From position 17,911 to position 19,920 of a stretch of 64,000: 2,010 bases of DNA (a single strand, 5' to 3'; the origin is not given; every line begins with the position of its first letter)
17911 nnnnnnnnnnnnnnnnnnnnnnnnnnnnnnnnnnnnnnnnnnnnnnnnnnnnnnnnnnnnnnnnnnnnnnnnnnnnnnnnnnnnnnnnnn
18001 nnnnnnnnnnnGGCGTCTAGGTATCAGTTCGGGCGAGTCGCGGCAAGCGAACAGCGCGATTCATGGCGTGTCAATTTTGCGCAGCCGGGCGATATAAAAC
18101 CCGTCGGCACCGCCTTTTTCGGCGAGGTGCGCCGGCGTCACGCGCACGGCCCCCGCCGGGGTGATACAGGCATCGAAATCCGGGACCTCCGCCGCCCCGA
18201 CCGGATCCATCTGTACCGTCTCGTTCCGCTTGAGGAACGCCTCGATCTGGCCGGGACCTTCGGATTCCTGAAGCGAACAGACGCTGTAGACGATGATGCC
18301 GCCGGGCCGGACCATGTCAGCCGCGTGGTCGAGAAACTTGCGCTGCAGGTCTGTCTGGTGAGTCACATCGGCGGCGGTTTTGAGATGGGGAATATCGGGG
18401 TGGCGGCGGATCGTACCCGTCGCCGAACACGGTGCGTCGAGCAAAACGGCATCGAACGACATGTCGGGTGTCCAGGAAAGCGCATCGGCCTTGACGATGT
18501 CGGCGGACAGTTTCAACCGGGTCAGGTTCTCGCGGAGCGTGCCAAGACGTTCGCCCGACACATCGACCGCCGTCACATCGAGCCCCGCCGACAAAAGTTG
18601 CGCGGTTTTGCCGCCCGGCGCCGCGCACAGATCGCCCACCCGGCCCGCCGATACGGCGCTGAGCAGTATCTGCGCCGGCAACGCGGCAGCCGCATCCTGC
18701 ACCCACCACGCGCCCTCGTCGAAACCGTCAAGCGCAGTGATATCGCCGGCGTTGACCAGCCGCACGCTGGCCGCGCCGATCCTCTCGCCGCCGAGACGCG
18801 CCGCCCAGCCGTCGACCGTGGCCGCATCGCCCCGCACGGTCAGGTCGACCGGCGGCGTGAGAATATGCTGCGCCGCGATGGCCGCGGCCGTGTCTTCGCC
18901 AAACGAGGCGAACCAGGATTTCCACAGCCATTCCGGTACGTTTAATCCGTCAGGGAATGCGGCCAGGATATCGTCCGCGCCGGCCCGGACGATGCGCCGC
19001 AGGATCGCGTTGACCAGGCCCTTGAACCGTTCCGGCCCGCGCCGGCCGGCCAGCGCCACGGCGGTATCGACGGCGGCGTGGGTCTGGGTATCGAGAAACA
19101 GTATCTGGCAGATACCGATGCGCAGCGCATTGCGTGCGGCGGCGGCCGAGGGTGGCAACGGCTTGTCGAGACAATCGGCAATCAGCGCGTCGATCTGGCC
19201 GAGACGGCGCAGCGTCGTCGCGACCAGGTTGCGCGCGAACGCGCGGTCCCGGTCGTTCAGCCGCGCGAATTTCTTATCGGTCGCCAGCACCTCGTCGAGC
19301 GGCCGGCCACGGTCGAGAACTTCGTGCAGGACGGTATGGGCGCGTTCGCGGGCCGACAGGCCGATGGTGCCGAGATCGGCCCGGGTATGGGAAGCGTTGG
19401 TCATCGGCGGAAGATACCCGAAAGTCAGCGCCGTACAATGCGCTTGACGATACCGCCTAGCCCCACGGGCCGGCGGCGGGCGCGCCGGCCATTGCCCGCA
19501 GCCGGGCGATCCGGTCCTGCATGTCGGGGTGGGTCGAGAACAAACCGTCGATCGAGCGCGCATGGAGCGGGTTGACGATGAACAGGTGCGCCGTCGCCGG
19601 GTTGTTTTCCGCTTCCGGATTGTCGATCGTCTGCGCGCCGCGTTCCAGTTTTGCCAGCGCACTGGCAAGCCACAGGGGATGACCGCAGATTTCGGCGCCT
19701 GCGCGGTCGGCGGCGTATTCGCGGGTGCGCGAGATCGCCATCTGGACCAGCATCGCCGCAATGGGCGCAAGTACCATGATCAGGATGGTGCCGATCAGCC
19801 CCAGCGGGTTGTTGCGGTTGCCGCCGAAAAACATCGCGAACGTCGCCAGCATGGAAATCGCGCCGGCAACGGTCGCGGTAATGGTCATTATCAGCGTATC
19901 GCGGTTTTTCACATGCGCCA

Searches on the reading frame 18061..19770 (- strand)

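Call 9: search_protein_families(library=pfam, proteins=[window:18061-19770:-], max_evalue=0.01)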
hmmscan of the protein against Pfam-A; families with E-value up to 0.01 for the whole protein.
window:18061-19770:- (569 aa): 7 families
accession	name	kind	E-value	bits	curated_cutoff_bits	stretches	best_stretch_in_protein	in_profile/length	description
PF01189.24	Methyltr_RsmB-F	-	1.1e-43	149.7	27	1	370-564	4-199/199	16S rRNA methyltransferase RsmB/F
PF01029.23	NusB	-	4.4e-28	98.7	23.1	1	139-262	2-133/133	NusB family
PF13649.12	Methyltransf_25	-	4.9e-07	30.8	27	1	380-444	3-70/97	Methyltransferase domain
PF08241.18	Methyltransf_11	-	3.5e-06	28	21.2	1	385-444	7-66/95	Methyltransferase domain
PF01728.25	FtsJ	-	3.3e-05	24.3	24.1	1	375-499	22-141/181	FtsJ-like methyltransferase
PF22458.1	RsmF-B_ferredox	-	0.00076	20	27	1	279-339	2-61/74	Methyltr_RsmF/B-like, ferredoxin-like domain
PF08242.18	Methyltransf_12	-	0.0099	17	30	0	385-444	7-71/98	Methyltransferase domain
